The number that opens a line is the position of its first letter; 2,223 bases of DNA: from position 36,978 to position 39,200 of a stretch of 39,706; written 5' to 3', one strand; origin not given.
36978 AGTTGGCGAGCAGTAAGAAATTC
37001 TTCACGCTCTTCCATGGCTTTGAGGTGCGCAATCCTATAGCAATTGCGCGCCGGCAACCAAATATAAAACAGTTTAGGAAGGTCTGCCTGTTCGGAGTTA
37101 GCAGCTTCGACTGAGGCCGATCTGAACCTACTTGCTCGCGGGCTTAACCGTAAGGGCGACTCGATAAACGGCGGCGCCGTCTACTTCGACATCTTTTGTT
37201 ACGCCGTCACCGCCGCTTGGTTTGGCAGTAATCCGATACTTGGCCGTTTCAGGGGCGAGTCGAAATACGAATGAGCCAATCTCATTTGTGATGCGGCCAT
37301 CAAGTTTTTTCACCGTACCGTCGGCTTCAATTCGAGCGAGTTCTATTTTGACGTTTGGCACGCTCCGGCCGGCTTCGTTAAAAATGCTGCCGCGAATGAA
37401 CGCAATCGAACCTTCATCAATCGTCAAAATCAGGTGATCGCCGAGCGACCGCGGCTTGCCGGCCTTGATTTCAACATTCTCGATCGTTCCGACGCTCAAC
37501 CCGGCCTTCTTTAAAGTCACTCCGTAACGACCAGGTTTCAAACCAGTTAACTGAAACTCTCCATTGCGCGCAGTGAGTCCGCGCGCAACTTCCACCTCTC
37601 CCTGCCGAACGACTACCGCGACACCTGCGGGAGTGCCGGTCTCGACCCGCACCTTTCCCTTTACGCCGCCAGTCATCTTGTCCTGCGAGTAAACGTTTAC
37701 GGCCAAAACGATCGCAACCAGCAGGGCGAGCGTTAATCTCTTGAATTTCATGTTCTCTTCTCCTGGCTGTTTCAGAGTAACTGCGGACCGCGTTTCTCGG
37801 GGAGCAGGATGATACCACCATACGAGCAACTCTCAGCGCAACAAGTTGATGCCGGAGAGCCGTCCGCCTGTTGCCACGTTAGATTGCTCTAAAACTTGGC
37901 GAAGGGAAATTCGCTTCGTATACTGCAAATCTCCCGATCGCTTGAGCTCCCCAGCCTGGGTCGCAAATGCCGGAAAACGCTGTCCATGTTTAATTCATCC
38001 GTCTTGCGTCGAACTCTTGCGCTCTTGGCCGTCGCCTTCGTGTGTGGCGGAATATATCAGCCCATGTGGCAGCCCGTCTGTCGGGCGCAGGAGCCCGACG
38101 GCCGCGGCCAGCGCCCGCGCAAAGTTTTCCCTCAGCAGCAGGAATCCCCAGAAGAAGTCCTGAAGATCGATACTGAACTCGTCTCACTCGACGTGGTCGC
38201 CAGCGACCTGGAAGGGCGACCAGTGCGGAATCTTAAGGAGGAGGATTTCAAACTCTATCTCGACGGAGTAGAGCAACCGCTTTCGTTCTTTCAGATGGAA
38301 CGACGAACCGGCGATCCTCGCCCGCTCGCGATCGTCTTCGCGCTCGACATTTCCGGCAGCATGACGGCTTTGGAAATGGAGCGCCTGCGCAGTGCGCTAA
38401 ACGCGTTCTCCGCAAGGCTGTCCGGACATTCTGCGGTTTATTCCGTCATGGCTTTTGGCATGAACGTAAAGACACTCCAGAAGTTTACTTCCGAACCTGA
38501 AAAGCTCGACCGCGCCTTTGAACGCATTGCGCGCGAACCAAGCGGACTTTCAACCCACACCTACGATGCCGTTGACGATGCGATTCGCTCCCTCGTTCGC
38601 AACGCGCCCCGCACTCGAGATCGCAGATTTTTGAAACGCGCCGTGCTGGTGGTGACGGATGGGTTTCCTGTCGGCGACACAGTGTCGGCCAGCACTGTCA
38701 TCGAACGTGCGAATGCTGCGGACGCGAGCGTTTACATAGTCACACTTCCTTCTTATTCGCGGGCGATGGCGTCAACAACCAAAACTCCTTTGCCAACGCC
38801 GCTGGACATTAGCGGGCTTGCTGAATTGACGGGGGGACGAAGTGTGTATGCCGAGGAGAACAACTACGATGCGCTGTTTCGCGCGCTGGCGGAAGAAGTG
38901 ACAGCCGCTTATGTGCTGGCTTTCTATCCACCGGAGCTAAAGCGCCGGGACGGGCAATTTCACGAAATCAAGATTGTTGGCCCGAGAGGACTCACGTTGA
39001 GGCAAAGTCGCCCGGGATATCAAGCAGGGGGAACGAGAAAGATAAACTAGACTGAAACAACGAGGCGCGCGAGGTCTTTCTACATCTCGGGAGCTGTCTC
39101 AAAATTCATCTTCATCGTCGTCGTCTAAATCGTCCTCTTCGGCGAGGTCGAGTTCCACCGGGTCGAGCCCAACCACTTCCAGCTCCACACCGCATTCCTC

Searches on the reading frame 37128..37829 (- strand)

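Call 80: search_protein_families(library=pfam, proteins=[window:37128-37829:-], max_evalue=0.00001)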
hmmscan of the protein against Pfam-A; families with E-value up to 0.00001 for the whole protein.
window:37128-37829:- (233 aa): 1 family
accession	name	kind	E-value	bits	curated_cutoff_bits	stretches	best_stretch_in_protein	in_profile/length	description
PF13620.12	CarboxypepD_reg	-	5.7e-19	68.7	32.3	2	56-129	2-77/82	Carboxypeptidase regulatory-like domain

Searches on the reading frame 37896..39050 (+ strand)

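Call 80: search_protein_families(library=pfam, proteins=[window:37896-39050:+], max_evalue=0.00001)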
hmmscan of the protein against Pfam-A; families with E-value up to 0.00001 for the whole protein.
window:37896-39050:+ (384 aa): 3 families
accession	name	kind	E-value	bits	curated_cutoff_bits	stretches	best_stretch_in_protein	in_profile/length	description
PF00092.34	VWA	-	1.4e-12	48.6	23.8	1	146-283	2-138/174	von Willebrand factor type A domain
PF13519.12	VWA_2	-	1.4e-10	42.2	27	1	146-256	1-106/107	von Willebrand factor type A domain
PF13768.12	VWA_3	-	8.7e-07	29.6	27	1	145-284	2-133/155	von Willebrand factor type A domain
